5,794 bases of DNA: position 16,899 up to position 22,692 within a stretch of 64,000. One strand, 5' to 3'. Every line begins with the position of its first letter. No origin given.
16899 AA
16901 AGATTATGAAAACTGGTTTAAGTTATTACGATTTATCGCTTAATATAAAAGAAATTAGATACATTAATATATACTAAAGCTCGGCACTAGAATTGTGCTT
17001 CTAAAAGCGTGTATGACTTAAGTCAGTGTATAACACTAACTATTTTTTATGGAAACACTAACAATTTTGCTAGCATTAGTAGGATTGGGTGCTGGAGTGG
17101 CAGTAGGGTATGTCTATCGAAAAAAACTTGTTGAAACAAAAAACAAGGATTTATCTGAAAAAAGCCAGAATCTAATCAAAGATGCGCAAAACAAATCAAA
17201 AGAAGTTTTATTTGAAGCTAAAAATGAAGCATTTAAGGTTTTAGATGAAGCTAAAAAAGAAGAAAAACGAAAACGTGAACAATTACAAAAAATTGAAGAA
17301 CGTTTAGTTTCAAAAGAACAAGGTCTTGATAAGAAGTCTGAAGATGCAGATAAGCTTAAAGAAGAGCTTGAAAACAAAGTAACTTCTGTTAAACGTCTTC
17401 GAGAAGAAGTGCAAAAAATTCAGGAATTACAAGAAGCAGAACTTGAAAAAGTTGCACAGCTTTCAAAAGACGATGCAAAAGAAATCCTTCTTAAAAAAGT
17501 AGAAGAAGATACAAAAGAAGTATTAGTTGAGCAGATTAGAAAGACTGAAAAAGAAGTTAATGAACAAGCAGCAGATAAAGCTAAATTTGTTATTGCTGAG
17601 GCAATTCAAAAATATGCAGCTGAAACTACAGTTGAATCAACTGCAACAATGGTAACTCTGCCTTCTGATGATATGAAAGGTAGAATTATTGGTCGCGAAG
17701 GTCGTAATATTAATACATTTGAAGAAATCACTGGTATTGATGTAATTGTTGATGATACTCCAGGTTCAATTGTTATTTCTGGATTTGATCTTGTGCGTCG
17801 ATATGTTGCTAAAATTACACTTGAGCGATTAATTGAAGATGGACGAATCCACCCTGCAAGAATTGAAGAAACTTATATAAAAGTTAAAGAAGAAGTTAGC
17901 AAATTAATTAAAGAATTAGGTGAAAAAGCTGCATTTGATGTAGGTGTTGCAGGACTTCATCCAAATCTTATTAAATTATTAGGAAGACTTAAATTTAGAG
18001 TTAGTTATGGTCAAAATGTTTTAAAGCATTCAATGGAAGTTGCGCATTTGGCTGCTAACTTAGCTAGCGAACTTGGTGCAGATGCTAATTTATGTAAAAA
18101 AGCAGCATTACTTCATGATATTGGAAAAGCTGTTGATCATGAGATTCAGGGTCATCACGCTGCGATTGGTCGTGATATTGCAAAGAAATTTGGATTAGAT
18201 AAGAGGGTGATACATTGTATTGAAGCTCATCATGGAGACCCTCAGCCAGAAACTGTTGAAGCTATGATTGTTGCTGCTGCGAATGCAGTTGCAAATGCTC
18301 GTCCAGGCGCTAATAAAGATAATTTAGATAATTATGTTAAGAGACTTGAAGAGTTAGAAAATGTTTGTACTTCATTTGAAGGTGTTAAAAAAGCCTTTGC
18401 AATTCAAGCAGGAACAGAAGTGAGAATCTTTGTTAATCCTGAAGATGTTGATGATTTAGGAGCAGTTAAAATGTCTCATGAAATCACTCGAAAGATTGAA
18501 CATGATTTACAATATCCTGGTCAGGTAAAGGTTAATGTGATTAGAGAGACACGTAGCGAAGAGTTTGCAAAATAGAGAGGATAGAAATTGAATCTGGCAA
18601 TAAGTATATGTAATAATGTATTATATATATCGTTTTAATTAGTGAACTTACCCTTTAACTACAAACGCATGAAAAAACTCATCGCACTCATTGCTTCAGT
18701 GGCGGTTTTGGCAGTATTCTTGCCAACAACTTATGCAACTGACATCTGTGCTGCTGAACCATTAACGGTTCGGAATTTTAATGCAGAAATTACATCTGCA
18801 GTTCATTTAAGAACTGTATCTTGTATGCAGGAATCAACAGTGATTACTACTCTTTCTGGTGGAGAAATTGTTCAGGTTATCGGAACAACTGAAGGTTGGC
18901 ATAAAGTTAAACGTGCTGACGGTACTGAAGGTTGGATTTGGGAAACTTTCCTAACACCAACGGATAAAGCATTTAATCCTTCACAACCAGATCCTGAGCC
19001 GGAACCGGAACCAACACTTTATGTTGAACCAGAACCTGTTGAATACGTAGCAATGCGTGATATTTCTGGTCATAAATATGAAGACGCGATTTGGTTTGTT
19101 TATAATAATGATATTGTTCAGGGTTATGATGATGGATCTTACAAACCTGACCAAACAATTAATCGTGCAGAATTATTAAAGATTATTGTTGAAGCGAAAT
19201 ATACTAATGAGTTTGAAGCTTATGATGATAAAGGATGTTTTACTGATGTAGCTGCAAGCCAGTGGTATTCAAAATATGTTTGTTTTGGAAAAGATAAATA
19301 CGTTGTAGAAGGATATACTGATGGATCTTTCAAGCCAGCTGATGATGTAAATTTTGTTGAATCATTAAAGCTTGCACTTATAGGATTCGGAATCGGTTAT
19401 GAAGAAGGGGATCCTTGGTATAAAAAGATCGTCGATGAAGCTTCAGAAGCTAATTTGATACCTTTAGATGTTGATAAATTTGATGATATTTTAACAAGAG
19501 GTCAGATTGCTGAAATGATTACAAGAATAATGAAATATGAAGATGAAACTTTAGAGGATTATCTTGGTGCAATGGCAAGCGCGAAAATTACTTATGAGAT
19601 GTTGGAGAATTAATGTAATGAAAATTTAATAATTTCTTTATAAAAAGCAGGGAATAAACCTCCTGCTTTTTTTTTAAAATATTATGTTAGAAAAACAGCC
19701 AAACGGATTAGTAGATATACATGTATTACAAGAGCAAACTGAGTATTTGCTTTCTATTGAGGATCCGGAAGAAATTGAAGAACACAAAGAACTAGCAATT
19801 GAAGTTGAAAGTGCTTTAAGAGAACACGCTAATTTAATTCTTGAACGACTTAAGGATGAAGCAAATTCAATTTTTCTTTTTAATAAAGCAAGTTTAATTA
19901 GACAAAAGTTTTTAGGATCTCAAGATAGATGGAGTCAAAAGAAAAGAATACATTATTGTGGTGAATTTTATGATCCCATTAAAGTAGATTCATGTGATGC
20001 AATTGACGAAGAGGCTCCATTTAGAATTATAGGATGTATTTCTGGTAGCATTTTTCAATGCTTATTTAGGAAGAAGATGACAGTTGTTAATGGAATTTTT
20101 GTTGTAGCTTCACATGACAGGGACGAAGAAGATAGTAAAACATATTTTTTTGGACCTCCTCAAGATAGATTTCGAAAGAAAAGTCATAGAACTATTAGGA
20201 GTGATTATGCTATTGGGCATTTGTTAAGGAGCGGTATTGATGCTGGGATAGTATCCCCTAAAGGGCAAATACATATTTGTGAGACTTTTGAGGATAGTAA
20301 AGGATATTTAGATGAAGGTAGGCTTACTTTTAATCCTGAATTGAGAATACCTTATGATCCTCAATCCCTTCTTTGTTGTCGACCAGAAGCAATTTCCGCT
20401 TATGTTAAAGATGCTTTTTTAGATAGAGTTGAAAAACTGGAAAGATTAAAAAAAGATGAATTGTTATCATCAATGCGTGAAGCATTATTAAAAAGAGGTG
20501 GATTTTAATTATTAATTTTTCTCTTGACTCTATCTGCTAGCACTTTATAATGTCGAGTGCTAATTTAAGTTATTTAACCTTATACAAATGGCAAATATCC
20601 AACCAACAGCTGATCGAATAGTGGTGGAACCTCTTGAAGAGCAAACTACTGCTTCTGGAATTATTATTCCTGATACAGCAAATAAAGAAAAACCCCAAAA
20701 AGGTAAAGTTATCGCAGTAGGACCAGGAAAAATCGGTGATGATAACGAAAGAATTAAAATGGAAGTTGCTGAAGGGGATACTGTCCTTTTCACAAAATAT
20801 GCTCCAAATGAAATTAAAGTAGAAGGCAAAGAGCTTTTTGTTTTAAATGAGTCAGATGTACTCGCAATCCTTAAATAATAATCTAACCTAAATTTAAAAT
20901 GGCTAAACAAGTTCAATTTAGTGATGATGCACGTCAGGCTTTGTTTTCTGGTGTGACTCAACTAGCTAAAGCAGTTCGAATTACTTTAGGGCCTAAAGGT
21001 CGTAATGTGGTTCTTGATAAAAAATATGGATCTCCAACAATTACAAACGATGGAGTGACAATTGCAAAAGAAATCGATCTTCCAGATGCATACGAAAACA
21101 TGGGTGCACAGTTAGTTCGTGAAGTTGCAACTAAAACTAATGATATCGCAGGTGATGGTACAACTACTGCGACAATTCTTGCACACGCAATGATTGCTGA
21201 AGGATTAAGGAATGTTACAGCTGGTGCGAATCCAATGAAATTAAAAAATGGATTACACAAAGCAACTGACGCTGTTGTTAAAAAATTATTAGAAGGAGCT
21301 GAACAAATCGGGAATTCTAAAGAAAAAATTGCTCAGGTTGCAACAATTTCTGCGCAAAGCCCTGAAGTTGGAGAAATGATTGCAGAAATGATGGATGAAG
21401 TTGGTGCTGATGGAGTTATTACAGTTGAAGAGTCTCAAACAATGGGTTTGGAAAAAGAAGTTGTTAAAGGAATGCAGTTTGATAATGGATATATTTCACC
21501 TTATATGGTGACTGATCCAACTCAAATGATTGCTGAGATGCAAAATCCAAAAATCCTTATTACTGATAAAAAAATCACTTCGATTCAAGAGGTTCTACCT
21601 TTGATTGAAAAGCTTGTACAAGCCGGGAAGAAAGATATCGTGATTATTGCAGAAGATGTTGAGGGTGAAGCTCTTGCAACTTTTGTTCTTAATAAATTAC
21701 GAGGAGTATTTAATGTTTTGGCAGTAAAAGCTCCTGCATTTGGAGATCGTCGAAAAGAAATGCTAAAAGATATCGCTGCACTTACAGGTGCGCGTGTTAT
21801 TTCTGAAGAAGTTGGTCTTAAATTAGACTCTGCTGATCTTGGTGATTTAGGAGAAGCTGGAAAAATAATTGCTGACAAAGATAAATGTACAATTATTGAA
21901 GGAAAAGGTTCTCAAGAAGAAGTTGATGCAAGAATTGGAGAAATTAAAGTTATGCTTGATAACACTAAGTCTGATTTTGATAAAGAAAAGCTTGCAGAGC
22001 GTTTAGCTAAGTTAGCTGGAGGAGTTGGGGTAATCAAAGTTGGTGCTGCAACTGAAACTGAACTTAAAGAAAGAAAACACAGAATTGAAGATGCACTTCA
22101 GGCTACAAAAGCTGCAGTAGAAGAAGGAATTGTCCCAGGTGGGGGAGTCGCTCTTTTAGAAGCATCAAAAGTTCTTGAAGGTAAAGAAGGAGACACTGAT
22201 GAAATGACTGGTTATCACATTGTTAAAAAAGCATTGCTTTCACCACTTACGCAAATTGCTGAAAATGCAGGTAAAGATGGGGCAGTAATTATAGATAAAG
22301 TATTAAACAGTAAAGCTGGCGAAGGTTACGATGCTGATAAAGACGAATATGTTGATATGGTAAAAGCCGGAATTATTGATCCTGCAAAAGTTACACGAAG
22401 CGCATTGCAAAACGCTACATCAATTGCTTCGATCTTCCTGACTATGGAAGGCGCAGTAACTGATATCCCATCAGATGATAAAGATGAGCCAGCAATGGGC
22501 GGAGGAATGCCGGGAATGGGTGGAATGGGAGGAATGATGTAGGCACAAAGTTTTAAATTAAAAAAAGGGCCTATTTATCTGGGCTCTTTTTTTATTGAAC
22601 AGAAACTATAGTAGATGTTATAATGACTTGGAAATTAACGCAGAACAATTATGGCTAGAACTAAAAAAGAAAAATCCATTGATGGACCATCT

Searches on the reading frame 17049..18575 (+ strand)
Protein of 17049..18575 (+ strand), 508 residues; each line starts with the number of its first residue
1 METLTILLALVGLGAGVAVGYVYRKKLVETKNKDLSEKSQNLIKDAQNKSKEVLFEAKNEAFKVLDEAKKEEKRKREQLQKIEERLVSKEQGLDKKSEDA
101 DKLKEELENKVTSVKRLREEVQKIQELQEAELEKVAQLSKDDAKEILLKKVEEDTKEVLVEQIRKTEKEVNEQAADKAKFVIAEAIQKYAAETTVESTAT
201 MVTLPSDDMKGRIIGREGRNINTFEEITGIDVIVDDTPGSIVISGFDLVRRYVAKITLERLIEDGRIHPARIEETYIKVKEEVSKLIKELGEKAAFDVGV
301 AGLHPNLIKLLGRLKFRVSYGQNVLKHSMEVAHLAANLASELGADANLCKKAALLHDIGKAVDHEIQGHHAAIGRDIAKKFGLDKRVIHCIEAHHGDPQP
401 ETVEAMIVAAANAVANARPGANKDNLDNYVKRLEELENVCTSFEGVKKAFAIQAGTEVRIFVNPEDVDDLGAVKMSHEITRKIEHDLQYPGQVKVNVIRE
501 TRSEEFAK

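Call 86: search_protein_families(library=pfam, proteins=[window:17049-18575:+], max_evalue=0.00001)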
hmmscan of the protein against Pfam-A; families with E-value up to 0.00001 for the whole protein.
window:17049-18575:+ (508 aa): 3 families
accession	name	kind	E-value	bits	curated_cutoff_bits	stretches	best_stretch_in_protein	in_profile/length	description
PF12072.13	RNase_Y_N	-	3.1e-35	121.9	32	1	5-192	2-200/201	RNase Y N-terminal region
PF01966.28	HD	-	4.7e-19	69.2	22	1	324-416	1-115/116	HD domain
PF00013.35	KH_1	-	7.3e-07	29.3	21.5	1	203-247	5-53/66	KH domain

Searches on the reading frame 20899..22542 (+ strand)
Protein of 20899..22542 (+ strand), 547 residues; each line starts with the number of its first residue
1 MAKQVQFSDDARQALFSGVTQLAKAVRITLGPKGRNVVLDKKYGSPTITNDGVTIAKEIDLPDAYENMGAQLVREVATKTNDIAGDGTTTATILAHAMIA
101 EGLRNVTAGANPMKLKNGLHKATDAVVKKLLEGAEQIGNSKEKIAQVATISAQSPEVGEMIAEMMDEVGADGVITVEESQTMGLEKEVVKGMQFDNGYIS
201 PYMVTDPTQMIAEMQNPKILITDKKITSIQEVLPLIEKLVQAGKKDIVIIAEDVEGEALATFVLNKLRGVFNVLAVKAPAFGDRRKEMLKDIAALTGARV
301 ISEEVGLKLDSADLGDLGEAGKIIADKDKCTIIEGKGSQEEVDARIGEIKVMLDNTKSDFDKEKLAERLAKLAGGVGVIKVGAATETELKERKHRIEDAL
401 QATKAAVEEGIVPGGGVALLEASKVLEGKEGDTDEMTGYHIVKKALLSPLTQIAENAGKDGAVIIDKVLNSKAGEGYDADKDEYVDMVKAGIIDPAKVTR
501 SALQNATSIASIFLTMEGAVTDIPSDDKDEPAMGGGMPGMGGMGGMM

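Call 86: search_protein_families(library=pfam, proteins=[window:20899-22542:+], max_evalue=0.00001)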
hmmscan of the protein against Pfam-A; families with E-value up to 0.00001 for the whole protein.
window:20899-22542:+ (547 aa): 1 family
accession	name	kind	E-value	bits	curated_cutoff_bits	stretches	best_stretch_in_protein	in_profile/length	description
PF00118.29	Cpn60_TCP1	-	5.1e-77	260.1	34.3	1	22-518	1-484/490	TCP-1/cpn60 chaperonin family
